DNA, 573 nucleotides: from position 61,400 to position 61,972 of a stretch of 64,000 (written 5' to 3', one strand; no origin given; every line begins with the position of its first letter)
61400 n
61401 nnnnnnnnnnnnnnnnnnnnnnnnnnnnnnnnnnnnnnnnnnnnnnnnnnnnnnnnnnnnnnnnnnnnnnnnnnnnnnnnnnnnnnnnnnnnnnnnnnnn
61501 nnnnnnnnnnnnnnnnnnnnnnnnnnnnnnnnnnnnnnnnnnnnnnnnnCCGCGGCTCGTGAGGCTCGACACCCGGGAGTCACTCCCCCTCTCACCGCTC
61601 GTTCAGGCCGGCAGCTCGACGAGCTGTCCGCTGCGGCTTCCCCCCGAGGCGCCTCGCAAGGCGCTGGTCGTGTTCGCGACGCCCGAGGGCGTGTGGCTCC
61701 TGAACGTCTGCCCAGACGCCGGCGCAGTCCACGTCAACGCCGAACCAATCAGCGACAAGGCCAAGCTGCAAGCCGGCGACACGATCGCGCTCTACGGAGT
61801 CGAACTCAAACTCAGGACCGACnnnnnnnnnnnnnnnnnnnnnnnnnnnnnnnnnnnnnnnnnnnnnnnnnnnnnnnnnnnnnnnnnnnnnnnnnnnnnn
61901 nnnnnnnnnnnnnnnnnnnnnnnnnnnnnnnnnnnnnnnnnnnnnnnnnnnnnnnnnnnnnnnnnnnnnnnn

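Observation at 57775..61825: Translationally coupled trio: two receiver-kinases followed by a dual-FHA pseudokinase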

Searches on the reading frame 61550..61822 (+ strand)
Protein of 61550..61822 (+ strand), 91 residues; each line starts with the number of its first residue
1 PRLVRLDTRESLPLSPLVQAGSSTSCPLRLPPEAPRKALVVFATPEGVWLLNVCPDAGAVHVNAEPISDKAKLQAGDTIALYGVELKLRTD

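Call 18: search_solved_structures(query=A2, max_evalue=10, show_alignments=2)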
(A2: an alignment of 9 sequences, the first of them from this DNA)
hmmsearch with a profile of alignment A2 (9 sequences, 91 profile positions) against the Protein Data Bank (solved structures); distinct sequences matched with E-value up to 10: 16.
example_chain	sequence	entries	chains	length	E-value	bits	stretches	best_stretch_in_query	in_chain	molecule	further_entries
2fez_A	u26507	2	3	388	0.00051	22.9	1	4-90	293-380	Probable regulatory protein embR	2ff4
2aff_A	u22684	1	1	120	0.0041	20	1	48-90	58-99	Antigen KI-67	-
1r21_A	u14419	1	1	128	0.0048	19.8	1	48-90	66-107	Antigen Ki-67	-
2lc1_A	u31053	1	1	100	0.23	14.4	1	20-89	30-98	Putative uncharacterized protein TB39.8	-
3po8_A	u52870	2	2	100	0.24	14.3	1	20-89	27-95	Putative uncharacterized protein TB39.8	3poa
5fwh_A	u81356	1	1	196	0.34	13.9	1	44-88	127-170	ESSC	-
6i2q_B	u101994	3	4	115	0.63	13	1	60-88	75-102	Glycogen accumulation regulator GarA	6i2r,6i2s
2kkl_A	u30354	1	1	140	0.89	12.5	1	60-88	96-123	Uncharacterized protein Mb1858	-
2kfu_A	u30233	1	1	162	0.97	12.4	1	61-88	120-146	Rv1827 pThr 22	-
6i2p_D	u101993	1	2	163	0.98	12.4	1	61-88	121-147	Glycogen accumulation regulator GarA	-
8p5r_G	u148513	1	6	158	1.1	12.2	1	61-88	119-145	Glycogen accumulation regulator GarA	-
3fm8_A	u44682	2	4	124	1.3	12.1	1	11-84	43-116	Kinesin-like protein KIF13B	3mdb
7rj3_A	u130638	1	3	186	1.3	12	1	61-88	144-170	Glycogen accumulation regulator GarA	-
3oun_A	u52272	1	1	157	1.6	11.7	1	20-88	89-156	Putative uncharacterized protein TB39.8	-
4ejq_A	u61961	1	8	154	1.7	11.6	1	60-85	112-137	Kinesin-like protein KIF1A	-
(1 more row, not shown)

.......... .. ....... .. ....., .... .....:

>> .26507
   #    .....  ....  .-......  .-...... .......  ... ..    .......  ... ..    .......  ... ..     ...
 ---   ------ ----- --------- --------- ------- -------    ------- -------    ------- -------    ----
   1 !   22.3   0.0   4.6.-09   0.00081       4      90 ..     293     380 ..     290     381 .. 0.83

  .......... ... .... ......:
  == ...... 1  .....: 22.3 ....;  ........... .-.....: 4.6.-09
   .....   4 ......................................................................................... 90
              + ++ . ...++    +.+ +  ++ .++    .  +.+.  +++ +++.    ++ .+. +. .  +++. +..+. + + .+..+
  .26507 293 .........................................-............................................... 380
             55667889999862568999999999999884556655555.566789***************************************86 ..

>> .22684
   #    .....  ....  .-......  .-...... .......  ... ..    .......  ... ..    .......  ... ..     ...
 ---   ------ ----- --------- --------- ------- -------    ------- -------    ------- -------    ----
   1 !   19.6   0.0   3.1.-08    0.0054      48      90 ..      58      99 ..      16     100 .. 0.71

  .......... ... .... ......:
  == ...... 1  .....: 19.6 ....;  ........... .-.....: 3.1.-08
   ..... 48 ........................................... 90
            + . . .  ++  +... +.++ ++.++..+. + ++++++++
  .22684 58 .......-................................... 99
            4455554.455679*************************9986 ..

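Call 36: predict_structure(alignment_id=A2)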
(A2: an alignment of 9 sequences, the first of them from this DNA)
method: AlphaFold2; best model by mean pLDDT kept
length: 91 residues; sequences in the alignment: 9
mean_pLDDT: 96.5   pTM: 0.86
mean pLDDT of the five models: 96.5, 96.3, 96.1, 96.0, 95.4
residues with pLDDT >= 90: 88; 70-90: 3; 50-70: 0; < 50: 0
segments of 3 or more residues with pLDDT < 50: none
pLDDT, mean of each block of 10 residues (from residue 1): 96 95 97 97 96 95 97 98 97 88
secondary structure, 60 per line:
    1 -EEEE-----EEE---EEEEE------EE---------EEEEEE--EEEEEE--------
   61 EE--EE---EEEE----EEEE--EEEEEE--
elements in order: E2-5 E11-13 E17-21 E39-44 E47-52 E70-73 E78-81 E84-89

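Call 41: fold_search(model_id=the predicted structure, library=pdb)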
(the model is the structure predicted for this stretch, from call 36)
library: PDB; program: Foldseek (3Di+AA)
matches with E <= 10: 249; with E <= 0.001: 57
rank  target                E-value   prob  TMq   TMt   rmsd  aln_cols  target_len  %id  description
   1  3poa_A                9.2e-06  1.00  0.83  0.79   2.1        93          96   20  Structural and functional analysis of phosphothreonine-dependent FHA domain interactions (released 2011-01-26)
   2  1r21_MODEL_1_A        1.3e-05  1.00  0.86  0.79   2.1        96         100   20  Solution Structure of human Ki67 FHA Domain (released 2003-12-30)
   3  7rj3_C                1.9e-05  1.00  0.81  0.73   2.4        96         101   20  Crystal Structure of the Forkhead Associated (FHA) Domain of the Glycogen Accumulation Regulator (GarA) from Mycobacte (released 2021-07-28)
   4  6hc1_A                2.4e-05  1.00  0.82  0.73   2.4        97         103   15  Bdellovibrio bacteriovorus DgcB FHA in complex with phosphorylated N-terminal peptide (released 2019-08-28)
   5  3oun_A                3.0e-05  1.00  0.82  0.82   2.0        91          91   22  Crystal structure of the FhaA FHA domain complexed with the intracellular domain of Rv3910 (released 2012-02-08)
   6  7rj3_B                3.0e-05  1.00  0.81  0.71   2.2        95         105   21  Crystal Structure of the Forkhead Associated (FHA) Domain of the Glycogen Accumulation Regulator (GarA) from Mycobacte (released 2021-07-28)
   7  6i2p_E                3.5e-05  1.00  0.79  0.70   2.7        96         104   20  Crystal structure of the Mycobacterium tuberculosis PknB kinase domain (L33E mutant) in complex with its substrate Gar (released 2019-05-22)
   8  2ff4_A                3.9e-05  1.00  0.86  0.22   1.7        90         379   20  Mycobacterium tuberculosis EmbR in complex with low affinity phosphopeptide (released 2006-01-24)
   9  2aff_MODEL_1_A        4.4e-05  1.00  0.86  0.80   2.3        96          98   20  The solution structure of the Ki67FHA/hNIFK(226-269)3P complex (released 2005-10-25)
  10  2ff4_B                4.9e-05  1.00  0.87  0.23   1.7        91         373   20  Mycobacterium tuberculosis EmbR in complex with low affinity phosphopeptide (released 2006-01-24)
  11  6i2q_B                4.9e-05  1.00  0.80  0.76   2.4        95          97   21  Crystal structure of the wild-type SucA domain of Mycobacterium smegmatis KGD (alpha-ketoglutarate decarboxylase), in  (released 2019-05-22)
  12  8p5r_G                4.9e-05  1.00  0.80  0.75   2.3        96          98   22  Crystal structure of full-length, homohexameric 2-oxoglutarate dehydrogenase KGD from Mycobacterium smegmatis in compl (released 2023-08-16)
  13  6i2p_D                5.4e-05  1.00  0.78  0.64   2.7        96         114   20  Crystal structure of the Mycobacterium tuberculosis PknB kinase domain (L33E mutant) in complex with its substrate Gar (released 2019-05-22)
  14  3po8                  5.7e-05  1.00  0.79  0.74   2.3        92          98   22  Structural and functional analysis of phosphothreonine-dependent FHA domain interactions (released 2011-01-26)
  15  2fez                  6.4e-05  1.00  0.87  0.23   1.6        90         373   20  Mycobacterium tuberculosis EmbR (released 2006-01-24)
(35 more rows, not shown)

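Call 52: find_homologous_proteins(query=A2, max_evalue=0.001)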
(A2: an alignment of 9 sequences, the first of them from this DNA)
Query A2 (9 sequences) (91 aa, profile of the alignment): 1 proteins with E <= 0.001 among 2332 candidates.
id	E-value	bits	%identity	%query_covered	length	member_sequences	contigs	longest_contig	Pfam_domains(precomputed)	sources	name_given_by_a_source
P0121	1.7e-37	145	59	97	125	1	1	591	PF00069.32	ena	-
